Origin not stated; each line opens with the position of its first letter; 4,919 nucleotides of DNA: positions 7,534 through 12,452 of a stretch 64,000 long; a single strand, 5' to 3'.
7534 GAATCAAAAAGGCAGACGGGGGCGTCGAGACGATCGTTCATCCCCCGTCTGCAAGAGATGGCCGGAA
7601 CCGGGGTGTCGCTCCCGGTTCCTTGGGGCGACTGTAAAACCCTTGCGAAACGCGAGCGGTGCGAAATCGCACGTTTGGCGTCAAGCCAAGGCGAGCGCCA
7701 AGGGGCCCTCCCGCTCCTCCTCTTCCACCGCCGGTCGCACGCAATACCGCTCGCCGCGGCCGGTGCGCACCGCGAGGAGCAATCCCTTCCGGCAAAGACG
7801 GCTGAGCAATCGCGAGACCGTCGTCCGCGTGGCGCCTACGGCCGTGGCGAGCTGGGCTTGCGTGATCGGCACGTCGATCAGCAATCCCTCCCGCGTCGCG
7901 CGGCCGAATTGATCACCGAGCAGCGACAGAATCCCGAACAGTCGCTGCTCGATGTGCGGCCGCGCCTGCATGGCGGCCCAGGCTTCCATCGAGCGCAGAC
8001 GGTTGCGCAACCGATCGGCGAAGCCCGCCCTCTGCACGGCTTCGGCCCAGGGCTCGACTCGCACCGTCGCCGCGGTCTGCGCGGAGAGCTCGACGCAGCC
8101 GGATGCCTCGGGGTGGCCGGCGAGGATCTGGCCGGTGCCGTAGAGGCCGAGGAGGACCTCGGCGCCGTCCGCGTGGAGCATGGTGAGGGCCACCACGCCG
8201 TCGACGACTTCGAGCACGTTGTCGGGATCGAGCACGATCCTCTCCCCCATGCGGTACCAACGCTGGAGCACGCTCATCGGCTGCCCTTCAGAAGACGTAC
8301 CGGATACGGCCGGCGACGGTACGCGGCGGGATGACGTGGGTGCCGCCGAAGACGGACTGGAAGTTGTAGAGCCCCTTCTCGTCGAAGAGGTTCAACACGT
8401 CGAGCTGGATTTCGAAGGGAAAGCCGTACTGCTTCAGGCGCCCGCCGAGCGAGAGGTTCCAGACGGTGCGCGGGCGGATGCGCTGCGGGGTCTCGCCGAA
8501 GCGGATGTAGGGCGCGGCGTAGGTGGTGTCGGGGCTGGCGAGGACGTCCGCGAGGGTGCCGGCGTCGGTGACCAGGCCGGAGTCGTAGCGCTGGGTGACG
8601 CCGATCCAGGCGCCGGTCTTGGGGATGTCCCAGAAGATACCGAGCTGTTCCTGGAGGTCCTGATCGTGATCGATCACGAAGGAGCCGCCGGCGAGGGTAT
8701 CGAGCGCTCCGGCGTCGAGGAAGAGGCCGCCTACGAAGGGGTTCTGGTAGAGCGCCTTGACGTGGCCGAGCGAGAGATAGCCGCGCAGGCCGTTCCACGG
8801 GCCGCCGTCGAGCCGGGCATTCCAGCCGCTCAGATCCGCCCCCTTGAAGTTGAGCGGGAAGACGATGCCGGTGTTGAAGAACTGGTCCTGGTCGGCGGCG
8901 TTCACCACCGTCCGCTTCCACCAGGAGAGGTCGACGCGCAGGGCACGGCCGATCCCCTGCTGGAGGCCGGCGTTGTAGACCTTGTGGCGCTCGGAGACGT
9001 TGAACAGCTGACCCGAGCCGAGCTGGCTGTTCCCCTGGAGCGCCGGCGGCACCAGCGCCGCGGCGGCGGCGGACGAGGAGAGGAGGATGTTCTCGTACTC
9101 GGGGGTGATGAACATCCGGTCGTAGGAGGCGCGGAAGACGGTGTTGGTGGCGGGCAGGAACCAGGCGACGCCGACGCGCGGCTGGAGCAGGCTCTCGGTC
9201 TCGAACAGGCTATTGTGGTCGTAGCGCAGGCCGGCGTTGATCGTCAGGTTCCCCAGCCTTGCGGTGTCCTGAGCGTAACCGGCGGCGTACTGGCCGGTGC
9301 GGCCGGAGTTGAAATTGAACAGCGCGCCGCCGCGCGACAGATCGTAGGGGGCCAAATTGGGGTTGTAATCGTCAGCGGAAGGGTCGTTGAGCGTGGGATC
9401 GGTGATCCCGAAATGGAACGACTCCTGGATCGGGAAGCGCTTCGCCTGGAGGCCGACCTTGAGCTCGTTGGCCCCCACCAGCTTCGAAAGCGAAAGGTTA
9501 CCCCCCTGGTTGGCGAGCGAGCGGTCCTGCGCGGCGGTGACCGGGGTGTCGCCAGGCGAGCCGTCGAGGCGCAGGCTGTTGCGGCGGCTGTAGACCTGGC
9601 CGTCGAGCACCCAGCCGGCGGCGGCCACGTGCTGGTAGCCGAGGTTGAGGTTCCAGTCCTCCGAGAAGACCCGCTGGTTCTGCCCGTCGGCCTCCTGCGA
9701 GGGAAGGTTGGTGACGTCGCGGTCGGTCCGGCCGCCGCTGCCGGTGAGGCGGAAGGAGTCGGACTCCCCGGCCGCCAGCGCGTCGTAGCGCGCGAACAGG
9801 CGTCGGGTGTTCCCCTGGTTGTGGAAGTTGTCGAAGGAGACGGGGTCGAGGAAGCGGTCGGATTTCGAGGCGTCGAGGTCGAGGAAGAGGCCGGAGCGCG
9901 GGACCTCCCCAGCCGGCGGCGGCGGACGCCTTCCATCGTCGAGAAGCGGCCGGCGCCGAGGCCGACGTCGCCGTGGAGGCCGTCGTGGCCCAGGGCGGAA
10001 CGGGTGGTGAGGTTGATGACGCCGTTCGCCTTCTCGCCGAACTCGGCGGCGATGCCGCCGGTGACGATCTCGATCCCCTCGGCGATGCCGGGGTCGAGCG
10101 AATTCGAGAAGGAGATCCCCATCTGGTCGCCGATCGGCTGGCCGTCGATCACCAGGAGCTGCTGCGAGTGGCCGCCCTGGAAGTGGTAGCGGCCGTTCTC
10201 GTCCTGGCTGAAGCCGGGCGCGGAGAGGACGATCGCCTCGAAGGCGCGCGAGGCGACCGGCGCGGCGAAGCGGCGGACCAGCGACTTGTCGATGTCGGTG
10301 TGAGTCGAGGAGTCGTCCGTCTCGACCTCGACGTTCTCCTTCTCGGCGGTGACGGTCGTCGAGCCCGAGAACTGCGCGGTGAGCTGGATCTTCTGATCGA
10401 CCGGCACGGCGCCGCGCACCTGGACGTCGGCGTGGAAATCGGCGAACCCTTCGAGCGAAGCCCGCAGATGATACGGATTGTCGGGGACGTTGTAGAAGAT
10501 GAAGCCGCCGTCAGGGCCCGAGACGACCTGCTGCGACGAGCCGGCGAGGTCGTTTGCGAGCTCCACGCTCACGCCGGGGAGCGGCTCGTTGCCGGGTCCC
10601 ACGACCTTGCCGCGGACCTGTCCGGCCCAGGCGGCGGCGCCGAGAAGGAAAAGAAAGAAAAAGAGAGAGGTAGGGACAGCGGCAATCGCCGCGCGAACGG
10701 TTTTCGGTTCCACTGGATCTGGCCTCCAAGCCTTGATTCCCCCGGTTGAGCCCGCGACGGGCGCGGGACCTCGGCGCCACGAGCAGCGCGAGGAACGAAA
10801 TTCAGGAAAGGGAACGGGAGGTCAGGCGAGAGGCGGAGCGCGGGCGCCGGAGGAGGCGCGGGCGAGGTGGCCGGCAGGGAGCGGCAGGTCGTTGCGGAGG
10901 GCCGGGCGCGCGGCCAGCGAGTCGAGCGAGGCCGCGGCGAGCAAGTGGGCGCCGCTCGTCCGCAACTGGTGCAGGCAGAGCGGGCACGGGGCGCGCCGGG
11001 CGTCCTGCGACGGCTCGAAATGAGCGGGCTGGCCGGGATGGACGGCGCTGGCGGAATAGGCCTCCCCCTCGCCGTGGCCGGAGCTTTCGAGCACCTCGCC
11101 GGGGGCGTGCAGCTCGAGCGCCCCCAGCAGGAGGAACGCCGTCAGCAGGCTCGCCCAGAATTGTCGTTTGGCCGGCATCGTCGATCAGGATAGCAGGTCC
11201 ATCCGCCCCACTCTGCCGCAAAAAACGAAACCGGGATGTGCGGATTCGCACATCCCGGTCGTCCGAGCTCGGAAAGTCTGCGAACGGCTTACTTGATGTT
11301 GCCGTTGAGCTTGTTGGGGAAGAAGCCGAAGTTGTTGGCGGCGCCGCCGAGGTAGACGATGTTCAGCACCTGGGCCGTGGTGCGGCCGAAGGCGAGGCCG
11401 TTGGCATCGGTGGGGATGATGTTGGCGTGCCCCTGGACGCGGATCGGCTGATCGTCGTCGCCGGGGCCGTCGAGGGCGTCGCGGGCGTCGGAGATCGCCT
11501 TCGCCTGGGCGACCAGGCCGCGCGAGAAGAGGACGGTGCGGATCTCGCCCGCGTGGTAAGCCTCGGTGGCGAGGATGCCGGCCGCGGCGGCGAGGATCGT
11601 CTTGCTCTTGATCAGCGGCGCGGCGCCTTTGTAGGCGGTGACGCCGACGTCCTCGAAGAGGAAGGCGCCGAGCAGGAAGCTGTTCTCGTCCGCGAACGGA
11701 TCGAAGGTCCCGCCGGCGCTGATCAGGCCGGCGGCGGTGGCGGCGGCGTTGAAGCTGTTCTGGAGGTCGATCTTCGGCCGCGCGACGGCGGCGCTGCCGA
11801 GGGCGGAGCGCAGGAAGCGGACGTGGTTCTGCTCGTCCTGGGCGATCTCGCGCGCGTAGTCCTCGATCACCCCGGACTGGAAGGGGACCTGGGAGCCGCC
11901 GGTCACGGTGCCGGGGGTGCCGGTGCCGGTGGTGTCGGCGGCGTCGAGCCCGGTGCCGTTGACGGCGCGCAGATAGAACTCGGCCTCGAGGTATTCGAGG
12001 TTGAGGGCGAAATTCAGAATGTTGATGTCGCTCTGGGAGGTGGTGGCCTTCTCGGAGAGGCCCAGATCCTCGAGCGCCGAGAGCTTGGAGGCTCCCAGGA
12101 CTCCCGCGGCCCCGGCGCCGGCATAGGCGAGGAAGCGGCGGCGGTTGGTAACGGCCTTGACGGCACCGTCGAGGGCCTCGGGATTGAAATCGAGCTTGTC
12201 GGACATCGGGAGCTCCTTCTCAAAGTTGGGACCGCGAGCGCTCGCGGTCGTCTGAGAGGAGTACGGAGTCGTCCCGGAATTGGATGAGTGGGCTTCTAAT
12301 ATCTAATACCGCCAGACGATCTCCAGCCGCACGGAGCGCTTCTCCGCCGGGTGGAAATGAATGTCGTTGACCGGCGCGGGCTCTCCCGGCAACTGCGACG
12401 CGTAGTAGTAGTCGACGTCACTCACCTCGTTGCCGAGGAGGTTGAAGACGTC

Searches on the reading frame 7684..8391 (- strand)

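Call 21: search_protein_families(library=pfam, proteins=[window:7684-8391:-], max_evalue=0.001)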
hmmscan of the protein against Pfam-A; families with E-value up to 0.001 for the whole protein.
window:7684-8391:- (236 aa): 7 families
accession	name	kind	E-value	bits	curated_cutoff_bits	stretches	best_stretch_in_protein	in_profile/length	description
PF13545.12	HTH_Crp_2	-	2.4e-11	43.9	27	1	149-209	1-55/70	Crp-like helix-turn-helix domain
PF00325.26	Crp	-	8.9e-07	29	21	1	181-205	8-32/32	Bacterial regulatory proteins, crp family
PF13412.12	HTH_24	-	1.1e-05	25.4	21.9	1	176-204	18-46/48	Winged helix-turn-helix DNA-binding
PF12802.13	MarR_2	-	1.8e-05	25.2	27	1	171-206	14-51/61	MarR family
PF25213.1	HVO_A0261_N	-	9.3e-05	22.7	35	1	171-206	20-55/86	HVO_A0261 N-terminal domain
PF03965.22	Penicillinase_R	-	0.00018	22.3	22.6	1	179-225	25-69/115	Penicillinase repressor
PF01047.28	MarR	-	0.00075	19.8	24.6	0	175-205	17-47/59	MarR family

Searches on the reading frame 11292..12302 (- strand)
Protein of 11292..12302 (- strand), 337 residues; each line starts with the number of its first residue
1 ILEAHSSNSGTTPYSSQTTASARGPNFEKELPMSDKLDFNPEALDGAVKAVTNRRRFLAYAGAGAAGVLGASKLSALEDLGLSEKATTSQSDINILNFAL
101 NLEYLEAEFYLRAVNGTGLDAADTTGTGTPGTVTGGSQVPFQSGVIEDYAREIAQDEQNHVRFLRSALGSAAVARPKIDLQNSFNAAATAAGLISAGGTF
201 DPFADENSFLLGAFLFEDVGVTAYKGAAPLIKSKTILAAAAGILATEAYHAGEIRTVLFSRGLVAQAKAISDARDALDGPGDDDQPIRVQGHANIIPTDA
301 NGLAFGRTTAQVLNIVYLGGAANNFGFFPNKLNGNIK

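Call 21: search_protein_families(library=pfam, proteins=[window:11292-12302:-], max_evalue=0.001)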
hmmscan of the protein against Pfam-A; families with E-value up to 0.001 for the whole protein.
window:11292-12302:- (337 aa): 1 family
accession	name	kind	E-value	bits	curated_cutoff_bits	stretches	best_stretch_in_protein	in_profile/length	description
PF13668.12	Ferritin_2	-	1.4e-46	158.5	24.7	1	91-258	1-136/138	Ferritin-like domain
